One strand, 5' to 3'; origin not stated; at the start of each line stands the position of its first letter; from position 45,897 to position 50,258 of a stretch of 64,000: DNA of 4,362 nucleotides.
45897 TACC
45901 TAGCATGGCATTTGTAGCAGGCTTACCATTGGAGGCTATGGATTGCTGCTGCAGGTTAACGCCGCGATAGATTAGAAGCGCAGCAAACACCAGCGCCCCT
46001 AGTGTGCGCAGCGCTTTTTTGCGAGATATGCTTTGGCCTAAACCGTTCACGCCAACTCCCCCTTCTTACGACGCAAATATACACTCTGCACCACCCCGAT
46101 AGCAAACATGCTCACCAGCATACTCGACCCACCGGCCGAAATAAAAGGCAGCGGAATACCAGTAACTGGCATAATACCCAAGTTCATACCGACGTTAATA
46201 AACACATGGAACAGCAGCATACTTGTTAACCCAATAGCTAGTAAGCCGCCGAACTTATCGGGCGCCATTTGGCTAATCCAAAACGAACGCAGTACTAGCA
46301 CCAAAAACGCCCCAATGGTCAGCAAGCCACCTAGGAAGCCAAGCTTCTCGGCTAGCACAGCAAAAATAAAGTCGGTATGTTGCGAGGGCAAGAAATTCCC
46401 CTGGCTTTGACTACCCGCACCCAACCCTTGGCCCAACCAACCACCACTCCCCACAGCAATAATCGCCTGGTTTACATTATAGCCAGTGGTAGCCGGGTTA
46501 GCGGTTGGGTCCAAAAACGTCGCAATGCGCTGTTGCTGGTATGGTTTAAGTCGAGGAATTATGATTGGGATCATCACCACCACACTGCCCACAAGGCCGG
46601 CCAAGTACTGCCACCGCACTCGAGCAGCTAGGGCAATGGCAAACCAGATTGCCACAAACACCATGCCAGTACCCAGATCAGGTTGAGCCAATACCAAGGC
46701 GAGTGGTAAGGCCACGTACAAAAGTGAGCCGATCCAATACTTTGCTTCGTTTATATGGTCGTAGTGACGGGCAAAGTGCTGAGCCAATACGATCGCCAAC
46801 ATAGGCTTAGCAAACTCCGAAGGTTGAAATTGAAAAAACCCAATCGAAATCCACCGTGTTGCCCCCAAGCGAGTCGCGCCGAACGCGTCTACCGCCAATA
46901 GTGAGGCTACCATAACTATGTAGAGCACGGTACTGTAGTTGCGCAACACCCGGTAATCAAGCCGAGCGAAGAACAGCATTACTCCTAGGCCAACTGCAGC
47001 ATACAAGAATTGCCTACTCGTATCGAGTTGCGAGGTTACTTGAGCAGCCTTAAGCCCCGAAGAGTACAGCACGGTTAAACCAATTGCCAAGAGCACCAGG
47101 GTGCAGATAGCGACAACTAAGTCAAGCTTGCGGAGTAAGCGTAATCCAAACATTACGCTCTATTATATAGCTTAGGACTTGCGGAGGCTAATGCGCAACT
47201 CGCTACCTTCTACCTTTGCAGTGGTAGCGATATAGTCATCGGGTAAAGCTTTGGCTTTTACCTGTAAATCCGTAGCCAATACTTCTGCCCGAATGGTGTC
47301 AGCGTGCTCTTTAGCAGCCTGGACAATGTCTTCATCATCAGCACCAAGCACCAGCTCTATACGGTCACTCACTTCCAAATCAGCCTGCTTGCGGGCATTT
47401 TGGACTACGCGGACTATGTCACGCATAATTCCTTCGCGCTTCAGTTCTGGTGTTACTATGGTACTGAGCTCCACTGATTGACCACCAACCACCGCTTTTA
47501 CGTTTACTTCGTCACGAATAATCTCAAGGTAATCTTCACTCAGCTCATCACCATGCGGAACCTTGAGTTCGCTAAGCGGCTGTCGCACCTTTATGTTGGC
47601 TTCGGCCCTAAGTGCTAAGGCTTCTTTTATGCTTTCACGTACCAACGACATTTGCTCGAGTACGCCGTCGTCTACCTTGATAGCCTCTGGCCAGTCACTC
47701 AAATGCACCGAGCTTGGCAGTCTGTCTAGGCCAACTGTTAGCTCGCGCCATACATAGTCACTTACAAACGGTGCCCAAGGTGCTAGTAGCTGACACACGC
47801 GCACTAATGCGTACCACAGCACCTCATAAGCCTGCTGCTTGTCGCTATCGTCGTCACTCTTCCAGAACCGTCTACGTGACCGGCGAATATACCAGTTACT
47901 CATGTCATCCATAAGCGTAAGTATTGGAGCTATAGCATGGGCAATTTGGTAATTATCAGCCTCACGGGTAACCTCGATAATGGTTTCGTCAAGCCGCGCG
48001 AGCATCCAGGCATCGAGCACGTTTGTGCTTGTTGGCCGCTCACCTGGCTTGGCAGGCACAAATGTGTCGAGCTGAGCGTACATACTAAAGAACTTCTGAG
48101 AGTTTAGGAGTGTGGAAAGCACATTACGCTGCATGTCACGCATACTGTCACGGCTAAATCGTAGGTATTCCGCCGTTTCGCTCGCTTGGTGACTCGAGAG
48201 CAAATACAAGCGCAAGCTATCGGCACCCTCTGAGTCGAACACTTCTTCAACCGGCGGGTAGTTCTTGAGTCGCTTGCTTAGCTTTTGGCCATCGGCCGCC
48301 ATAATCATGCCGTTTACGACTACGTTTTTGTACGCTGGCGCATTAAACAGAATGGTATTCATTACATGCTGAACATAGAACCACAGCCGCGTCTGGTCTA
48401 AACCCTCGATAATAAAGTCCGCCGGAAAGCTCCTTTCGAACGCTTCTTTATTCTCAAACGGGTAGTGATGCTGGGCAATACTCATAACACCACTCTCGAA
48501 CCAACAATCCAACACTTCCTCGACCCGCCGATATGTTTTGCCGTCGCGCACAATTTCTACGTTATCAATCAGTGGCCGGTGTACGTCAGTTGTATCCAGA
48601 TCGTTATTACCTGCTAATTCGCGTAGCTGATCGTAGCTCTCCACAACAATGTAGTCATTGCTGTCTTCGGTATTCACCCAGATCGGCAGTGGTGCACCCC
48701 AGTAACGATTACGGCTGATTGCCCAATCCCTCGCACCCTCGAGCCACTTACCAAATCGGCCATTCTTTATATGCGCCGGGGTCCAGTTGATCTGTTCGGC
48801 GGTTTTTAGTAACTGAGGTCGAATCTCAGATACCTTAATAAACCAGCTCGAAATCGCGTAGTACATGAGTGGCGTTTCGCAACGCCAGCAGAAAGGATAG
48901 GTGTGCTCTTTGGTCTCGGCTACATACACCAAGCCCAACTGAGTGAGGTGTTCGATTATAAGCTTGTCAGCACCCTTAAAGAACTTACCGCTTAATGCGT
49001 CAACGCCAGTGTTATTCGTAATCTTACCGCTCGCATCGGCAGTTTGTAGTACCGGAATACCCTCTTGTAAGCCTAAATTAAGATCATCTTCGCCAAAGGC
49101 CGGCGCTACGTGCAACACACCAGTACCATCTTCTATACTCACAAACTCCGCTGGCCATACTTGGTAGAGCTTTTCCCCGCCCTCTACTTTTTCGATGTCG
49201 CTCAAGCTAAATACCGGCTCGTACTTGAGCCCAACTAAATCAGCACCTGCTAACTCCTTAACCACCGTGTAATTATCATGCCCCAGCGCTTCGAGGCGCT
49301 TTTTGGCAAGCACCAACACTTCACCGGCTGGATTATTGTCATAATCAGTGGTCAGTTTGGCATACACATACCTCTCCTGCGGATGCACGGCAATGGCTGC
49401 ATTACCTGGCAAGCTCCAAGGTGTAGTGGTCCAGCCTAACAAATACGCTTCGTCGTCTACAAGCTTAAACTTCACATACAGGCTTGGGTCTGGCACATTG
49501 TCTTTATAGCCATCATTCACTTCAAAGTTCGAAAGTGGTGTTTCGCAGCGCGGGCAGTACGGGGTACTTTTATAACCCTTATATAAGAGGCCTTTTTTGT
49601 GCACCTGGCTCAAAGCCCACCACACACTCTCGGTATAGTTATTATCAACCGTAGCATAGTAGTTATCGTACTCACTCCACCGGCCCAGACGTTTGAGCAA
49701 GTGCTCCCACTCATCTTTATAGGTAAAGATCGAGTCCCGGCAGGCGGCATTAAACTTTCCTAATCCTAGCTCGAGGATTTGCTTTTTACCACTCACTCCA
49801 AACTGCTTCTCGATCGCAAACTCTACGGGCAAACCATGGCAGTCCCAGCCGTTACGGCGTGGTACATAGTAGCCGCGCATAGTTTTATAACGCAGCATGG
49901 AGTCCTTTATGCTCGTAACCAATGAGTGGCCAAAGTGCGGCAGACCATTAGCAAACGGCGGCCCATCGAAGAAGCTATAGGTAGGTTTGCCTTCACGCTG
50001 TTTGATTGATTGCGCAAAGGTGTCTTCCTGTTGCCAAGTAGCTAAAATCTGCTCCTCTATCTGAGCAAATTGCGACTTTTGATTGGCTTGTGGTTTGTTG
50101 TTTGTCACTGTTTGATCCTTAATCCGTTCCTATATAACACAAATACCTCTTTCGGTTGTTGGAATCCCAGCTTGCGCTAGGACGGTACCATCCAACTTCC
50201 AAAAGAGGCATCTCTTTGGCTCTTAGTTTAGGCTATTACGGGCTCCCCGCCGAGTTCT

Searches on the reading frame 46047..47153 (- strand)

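Call 6: search_protein_families(library=pfam, proteins=[window:46047-47153:-])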
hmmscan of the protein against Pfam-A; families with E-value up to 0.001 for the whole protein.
window:46047-47153:- (368 aa): 1 family
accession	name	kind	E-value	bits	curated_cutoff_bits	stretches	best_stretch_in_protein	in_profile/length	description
PF01098.24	FTSW_RODA_SPOVE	-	1.5e-99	333.8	26.4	1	15-361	5-353/356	Cell cycle protein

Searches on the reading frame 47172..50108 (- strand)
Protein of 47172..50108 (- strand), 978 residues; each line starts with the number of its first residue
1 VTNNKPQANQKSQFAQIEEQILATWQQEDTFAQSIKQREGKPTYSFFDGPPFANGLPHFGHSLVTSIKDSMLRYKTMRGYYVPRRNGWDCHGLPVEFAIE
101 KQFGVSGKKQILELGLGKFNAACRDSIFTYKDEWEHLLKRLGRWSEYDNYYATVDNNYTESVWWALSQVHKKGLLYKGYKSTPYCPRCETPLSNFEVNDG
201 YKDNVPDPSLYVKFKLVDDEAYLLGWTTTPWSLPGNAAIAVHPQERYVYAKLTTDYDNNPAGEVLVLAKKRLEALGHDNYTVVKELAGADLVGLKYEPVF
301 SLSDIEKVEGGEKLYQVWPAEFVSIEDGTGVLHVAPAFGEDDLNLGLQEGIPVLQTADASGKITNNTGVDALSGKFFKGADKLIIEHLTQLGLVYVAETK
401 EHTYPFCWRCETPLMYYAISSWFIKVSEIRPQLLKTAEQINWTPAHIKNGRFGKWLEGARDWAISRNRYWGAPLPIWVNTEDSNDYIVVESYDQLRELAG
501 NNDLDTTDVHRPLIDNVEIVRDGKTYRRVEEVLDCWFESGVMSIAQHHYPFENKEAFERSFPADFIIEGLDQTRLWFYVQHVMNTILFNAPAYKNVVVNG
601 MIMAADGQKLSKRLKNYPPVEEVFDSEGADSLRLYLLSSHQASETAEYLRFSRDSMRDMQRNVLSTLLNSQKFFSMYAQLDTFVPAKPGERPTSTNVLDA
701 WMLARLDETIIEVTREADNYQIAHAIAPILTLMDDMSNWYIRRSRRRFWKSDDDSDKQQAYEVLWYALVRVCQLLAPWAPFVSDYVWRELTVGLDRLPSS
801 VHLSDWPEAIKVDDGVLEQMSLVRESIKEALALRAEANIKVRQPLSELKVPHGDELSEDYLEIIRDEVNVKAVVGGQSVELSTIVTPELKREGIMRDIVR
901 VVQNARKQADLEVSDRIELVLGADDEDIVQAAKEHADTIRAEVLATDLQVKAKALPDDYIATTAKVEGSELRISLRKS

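Call 6: search_protein_families(library=pfam, proteins=[window:47172-50108:-])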
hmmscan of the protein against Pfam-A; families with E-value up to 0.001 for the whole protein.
window:47172-50108:- (978 aa): 4 families
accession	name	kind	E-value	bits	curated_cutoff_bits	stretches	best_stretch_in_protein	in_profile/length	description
PF00133.28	tRNA-synt_1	-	1.5e-131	439.5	22.7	1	20-644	1-410/414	tRNA synthetases class I (I, L, M and V)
PF08264.19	Anticodon_1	-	2.3e-30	105.9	25.1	1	699-846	1-145/148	Anticodon-binding domain of tRNA ligase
PF19302.4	DUF5915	-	1.3e-20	74.2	27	1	855-977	76-194/195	Domain of unknown function (DUF5915)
PF09334.17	tRNA-synt_1g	-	3.3e-18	66.1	20.1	1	51-196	8-134/391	tRNA synthetases class I (M)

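Call 10: find_related_loci(query=window:47172-50108:-, collection=genome_contigs, flank=1500)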
Query window:47172-50108:- (978 aa) in genome_contigs; peptide patterns used: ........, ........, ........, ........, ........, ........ (x = any residue, [..] = any of these).
598 stretches matched a pattern (row limit reached: there are more); 565 encode a relative of the query (tblastn E <= 1e-3); the best 80 are kept; 80 distinct loci.
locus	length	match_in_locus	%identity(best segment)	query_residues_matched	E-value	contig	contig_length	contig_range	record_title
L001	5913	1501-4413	76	3-977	0e+0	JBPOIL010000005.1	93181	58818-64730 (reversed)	MAG: Patescibacteria group bacterium isolate MAG_140 c_000000550153, whole genome shotgun sequence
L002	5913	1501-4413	75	3-977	0e+0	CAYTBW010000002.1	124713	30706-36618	MAG TPA_asm: uncultured Candidatus Saccharibacteria bacterium isolate SRP285395_co2_395 genome assembly, contig: NODE_14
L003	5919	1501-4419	73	1-977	0e+0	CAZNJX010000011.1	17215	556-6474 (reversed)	MAG TPA_asm: uncultured Candidatus Saccharibacteria bacterium isolate binchicken_co105_421 genome assembly, contig: NODE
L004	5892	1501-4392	70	8-978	0e+0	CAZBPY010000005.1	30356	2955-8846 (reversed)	MAG TPA_asm: uncultured Candidatus Saccharibacteria bacterium isolate binchicken_co350_76 genome assembly, contig: NODE_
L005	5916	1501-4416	70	8-978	0e+0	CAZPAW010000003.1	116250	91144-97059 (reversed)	MAG TPA_asm: uncultured Candidatus Saccharibacteria bacterium isolate SRP300315_co1_57 genome assembly, contig: NODE_70_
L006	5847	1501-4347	69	11-977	0e+0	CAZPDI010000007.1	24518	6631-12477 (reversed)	MAG TPA_asm: uncultured Candidatus Saccharibacteria bacterium isolate SRP296810_co1_14 genome assembly, contig: NODE_194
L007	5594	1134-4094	67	10-977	0e+0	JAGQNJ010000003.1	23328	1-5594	MAG: Candidatus Saccharibacteria bacterium isolate HKST-UBA65 NODE_3_length_23328_cov_3.179089, whole genome shotgun seq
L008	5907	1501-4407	69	10-978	0e+0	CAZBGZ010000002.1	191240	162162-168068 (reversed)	MAG TPA_asm: uncultured Candidatus Saccharibacteria bacterium isolate SRP173033_co1_216 genome assembly, contig: NODE_64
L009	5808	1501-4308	68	9-955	0e+0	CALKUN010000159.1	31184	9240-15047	MAG TPA_asm: uncultured Candidatus Saccharibacteria bacterium isolate SRR6231156_bin.93_CONCOCT_v1.1_MAG genome assembly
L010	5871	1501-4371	67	11-978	0e+0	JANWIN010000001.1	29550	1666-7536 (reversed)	MAG: Candidatus Saccharimonadales bacterium isolate CRAIB_MAG42 c_000000006945, whole genome shotgun sequence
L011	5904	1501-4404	68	7-978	0e+0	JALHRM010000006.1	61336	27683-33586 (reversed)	MAG: Candidatus Saccharibacteria bacterium isolate maxbin.159 c_000000002599, whole genome shotgun sequence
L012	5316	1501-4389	65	9-977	0e+0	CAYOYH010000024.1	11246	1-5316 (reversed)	MAG TPA_asm: uncultured Candidatus Saccharibacteria bacterium isolate binchicken_co53_87 genome assembly, contig: NODE_3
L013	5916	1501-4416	63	9-978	0e+0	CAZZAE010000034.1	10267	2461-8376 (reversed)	MAG TPA_asm: uncultured Candidatus Saccharibacteria bacterium isolate SRP200132_co1_552 genome assembly, contig: NODE_11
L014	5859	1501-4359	69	11-976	0e+0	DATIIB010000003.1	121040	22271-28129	MAG TPA_asm: Candidatus Saccharimonadales bacterium isolate SMAG_U15653 k141_617581, whole genome shotgun sequence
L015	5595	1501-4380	61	11-978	0e+0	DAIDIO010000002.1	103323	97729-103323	MAG TPA_asm: Candidatus Saccharibacteria bacterium isolate clean364 NODE_2_length_103323_cov_8.226188, whole genome shot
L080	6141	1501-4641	39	1-975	0e+0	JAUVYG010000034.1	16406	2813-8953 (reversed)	MAG: Actinomycetota bacterium isolate CSMAG_1236 CSMAG_1236_k141_1608431_length_16406_cov_32.5605, whole genome shotgun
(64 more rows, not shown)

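Call 63: find_homologous_proteins(query=L080:1501-4641:+, max_evalue=1e-50)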
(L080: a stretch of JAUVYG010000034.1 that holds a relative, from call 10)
Query L080:1501-4641:+ (1047 aa): 8000 proteins with E <= 1e-50 among 8000 candidates; the best 120 are listed.
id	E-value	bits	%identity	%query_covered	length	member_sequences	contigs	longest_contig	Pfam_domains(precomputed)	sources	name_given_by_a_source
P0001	0.0e+0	2381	97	100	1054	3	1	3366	PF09334.18,PF08264.20,PF00133.29,PF19302.5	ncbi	-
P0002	0.0e+0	1442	57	100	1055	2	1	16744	PF09334.18,PF08264.20,PF00133.29,PF19302.5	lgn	-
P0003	0.0e+0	1332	55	100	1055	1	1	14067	PF09334.18,PF08264.20,PF00133.29,PF19302.5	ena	-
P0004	0.0e+0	1322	55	98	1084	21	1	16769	PF09334.18,PF08264.20,PF00133.29,PF19302.5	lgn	-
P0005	0.0e+0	1319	54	100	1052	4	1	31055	PF09334.18,PF08264.20,PF00133.29,PF19302.5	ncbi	ncbi:MAG: isoleucine--tRNA ligase [Thermoleophilia bacterium]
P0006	0.0e+0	1317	54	100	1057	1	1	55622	PF09334.18,PF08264.20,PF00133.29,PF19302.5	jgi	-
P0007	0.0e+0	1315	56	99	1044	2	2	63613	PF09334.18,PF08264.20,PF01921.25,PF00133.29,PF19302.5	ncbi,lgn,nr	ncbi:MAG: isoleucine--tRNA ligase [Armatimonadota bacterium]|nr:isoleucine--tRNA ligase [Armatimonad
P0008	0.0e+0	1314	54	98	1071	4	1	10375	PF09334.18,PF08264.20,PF00133.29,PF19302.5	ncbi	-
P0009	0.0e+0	1313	53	100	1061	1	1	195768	PF09334.18,PF08264.20,PF00133.29,PF19302.5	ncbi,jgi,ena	ncbi:MAG: isoleucine--tRNA ligase [Thermoleophilia bacterium]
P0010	0.0e+0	1312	54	100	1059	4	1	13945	PF09334.18,PF08264.20,PF00133.29,PF19302.5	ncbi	ncbi:MAG: isoleucine--tRNA ligase [Thermoleophilia bacterium]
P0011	0.0e+0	1311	54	98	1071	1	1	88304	PF09334.18,PF08264.20,PF00133.29,PF19302.5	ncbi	ncbi:MAG: isoleucine--tRNA ligase [Clostridia bacterium]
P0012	0.0e+0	1307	54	98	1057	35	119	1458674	PF09334.18,PF08264.20,PF00133.29,PF19302.5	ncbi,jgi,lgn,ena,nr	ncbi:MAG: isoleucine--tRNA ligase [Bacillota bacterium]|jgi:isoleucyl-tRNA synthetase|nr:isoleucine-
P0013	0.0e+0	1307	54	98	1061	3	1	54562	PF09334.18,PF08264.20,PF00133.29,PF19302.5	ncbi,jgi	ncbi:MAG: isoleucine--tRNA ligase [Thermoleophilia bacterium]|jgi:isoleucyl-tRNA synthetase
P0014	0.0e+0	1307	55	98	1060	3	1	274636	PF09334.18,PF08264.20,PF00133.29,PF19302.5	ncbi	ncbi:MAG: isoleucine--tRNA ligase [Thermoleophilia bacterium]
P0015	0.0e+0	1306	55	100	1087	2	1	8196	PF09334.18,PF08264.20,PF00133.29,PF19302.5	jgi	-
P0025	0.0e+0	1298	54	100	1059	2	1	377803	PF09334.18,PF08264.20,PF00133.29,PF19302.5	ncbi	ncbi:MAG: isoleucine--tRNA ligase [Thermoleophilia bacterium]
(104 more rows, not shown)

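Call 64: find_encoding_contigs(protein=P0014, flank=1200, max_places=2)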
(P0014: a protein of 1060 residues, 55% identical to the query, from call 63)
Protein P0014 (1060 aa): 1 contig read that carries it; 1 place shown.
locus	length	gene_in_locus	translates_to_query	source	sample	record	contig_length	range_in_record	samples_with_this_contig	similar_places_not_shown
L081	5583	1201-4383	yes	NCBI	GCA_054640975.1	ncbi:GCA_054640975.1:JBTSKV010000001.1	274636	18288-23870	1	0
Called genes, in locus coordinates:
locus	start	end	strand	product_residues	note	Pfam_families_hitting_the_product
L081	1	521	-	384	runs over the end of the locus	PF00266:Aminotran_5, PF01041:DegT_DnrJ_EryC1 (weak)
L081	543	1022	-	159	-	-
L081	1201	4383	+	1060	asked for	PF00133:tRNA-synt_1, PF09334:tRNA-synt_1g (weak), PF08264:Anticodon_1, PF19302:DUF5915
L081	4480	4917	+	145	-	PF00582:Usp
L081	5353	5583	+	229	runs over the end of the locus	-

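Call 65: find_encoding_contigs(protein=P0025, flank=1200, max_places=2)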
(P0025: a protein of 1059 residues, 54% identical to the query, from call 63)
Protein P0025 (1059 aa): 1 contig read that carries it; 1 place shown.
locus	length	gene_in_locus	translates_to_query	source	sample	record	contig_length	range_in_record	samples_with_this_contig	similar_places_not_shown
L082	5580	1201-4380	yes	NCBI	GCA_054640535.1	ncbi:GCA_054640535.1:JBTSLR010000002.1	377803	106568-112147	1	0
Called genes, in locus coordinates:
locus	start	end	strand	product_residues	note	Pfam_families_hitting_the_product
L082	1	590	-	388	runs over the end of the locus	PF00266:Aminotran_5, PF01041:DegT_DnrJ_EryC1, PF01053:Cys_Met_Meta_PP, PF01212:Beta_elim_lyase (weak)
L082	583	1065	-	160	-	-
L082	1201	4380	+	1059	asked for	PF00133:tRNA-synt_1, PF09334:tRNA-synt_1g (weak), PF08264:Anticodon_1, PF19302:DUF5915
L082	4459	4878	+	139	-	PF00582:Usp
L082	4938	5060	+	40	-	-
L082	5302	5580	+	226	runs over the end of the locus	-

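Call 66: find_encoding_contigs(protein=P0009, flank=1200, max_places=2)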
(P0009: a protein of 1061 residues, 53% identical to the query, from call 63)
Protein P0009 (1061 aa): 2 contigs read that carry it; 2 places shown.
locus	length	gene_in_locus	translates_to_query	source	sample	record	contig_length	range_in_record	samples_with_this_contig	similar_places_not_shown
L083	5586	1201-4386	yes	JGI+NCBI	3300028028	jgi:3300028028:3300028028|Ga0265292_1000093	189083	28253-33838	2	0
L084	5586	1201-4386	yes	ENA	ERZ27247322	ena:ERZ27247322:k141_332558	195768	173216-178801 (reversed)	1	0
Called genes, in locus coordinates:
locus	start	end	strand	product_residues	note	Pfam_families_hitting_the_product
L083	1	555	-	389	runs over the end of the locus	PF00155:Aminotran_1_2 (weak), PF00266:Aminotran_5, PF01041:DegT_DnrJ_EryC1, PF01053:Cys_Met_Meta_PP (weak)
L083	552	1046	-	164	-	-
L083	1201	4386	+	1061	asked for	PF00133:tRNA-synt_1, PF09334:tRNA-synt_1g (weak), PF08264:Anticodon_1, PF19302:DUF5915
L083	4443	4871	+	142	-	PF00582:Usp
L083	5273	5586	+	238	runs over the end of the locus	-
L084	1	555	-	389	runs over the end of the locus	PF00155:Aminotran_1_2 (weak), PF00266:Aminotran_5, PF01041:DegT_DnrJ_EryC1, PF01053:Cys_Met_Meta_PP (weak)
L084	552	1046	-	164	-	-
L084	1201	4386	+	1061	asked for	PF00133:tRNA-synt_1, PF09334:tRNA-synt_1g (weak), PF08264:Anticodon_1, PF19302:DUF5915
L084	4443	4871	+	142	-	PF00582:Usp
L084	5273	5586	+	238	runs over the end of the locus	-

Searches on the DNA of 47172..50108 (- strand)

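Call 12: search_rna_families(sources=[L001, L002, L003, L004, L005, L006, L007, L008, L010, L011, L021, L022, L023, L024, L025, L028, L029, L031, L032, L034], threshold=gathering, show_alignments=2)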
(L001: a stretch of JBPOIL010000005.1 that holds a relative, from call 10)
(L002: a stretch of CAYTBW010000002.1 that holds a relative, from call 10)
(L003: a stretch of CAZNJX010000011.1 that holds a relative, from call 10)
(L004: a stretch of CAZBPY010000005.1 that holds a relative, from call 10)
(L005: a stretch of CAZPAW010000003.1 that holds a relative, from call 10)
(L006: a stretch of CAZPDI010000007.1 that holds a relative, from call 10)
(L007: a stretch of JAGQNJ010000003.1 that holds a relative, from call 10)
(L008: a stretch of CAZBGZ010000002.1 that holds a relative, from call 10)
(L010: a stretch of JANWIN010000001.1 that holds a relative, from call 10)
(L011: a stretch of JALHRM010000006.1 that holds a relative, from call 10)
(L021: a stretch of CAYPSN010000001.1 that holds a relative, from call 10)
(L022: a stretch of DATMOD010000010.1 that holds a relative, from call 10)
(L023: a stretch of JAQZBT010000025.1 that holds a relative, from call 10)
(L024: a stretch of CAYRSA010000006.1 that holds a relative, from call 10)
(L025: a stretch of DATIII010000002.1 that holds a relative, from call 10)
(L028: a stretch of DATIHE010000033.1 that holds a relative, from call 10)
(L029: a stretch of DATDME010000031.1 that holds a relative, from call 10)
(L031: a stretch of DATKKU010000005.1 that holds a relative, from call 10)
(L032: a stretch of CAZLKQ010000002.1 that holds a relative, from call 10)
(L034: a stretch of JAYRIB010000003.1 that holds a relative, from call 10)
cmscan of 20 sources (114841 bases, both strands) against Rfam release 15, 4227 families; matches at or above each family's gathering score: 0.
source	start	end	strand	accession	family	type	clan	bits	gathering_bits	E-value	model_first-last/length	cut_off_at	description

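Call 13: search_rna_families(sources=[L035, L036, L037, L040, L043, L049, L050, L054, L057, L062, L064, L066, L070, L080, L065, L009, L012, L013, L014, L015], threshold=gathering, show_alignments=2)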
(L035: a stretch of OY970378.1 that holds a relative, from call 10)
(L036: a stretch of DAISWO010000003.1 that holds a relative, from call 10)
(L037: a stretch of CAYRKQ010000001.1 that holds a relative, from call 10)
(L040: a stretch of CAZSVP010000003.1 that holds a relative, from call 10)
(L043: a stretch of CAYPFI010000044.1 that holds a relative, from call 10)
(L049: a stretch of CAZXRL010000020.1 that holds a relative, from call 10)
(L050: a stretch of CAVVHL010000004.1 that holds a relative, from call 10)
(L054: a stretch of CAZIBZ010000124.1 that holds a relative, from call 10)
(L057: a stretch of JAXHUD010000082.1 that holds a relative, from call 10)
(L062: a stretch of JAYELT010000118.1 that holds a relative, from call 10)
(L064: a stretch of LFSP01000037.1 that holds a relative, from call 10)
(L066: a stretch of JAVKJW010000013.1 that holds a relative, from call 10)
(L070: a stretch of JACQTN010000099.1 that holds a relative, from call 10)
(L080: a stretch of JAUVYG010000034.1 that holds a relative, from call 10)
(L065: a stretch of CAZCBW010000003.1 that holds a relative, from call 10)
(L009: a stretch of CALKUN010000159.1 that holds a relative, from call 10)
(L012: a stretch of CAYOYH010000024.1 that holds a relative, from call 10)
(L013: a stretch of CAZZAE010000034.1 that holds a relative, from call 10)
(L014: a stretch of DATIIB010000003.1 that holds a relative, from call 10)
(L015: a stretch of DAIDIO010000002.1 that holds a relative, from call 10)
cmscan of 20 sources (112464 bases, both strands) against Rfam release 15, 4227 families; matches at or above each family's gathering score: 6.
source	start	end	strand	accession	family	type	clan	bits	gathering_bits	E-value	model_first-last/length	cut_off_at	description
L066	1100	1425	+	RF00230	T-box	Cis-reg; leader;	-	106.7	93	2.5e-22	1-219/219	no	T-box leader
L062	945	1198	+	RF00230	T-box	Cis-reg; leader;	-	106.3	93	3.1e-22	1-219/219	no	T-box leader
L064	1148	1401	+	RF00230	T-box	Cis-reg; leader;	-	101.6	93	5.3e-21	1-219/219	no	T-box leader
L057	1175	1441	+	RF00230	T-box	Cis-reg; leader;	-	97.2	93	7.2e-20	1-219/219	no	T-box leader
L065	1192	1446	+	RF00230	T-box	Cis-reg; leader;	-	96.6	93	1e-19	1-219/219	no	T-box leader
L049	1147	1416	+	RF00230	T-box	Cis-reg; leader;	-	95.3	93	2.2e-19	1-219/219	no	T-box leader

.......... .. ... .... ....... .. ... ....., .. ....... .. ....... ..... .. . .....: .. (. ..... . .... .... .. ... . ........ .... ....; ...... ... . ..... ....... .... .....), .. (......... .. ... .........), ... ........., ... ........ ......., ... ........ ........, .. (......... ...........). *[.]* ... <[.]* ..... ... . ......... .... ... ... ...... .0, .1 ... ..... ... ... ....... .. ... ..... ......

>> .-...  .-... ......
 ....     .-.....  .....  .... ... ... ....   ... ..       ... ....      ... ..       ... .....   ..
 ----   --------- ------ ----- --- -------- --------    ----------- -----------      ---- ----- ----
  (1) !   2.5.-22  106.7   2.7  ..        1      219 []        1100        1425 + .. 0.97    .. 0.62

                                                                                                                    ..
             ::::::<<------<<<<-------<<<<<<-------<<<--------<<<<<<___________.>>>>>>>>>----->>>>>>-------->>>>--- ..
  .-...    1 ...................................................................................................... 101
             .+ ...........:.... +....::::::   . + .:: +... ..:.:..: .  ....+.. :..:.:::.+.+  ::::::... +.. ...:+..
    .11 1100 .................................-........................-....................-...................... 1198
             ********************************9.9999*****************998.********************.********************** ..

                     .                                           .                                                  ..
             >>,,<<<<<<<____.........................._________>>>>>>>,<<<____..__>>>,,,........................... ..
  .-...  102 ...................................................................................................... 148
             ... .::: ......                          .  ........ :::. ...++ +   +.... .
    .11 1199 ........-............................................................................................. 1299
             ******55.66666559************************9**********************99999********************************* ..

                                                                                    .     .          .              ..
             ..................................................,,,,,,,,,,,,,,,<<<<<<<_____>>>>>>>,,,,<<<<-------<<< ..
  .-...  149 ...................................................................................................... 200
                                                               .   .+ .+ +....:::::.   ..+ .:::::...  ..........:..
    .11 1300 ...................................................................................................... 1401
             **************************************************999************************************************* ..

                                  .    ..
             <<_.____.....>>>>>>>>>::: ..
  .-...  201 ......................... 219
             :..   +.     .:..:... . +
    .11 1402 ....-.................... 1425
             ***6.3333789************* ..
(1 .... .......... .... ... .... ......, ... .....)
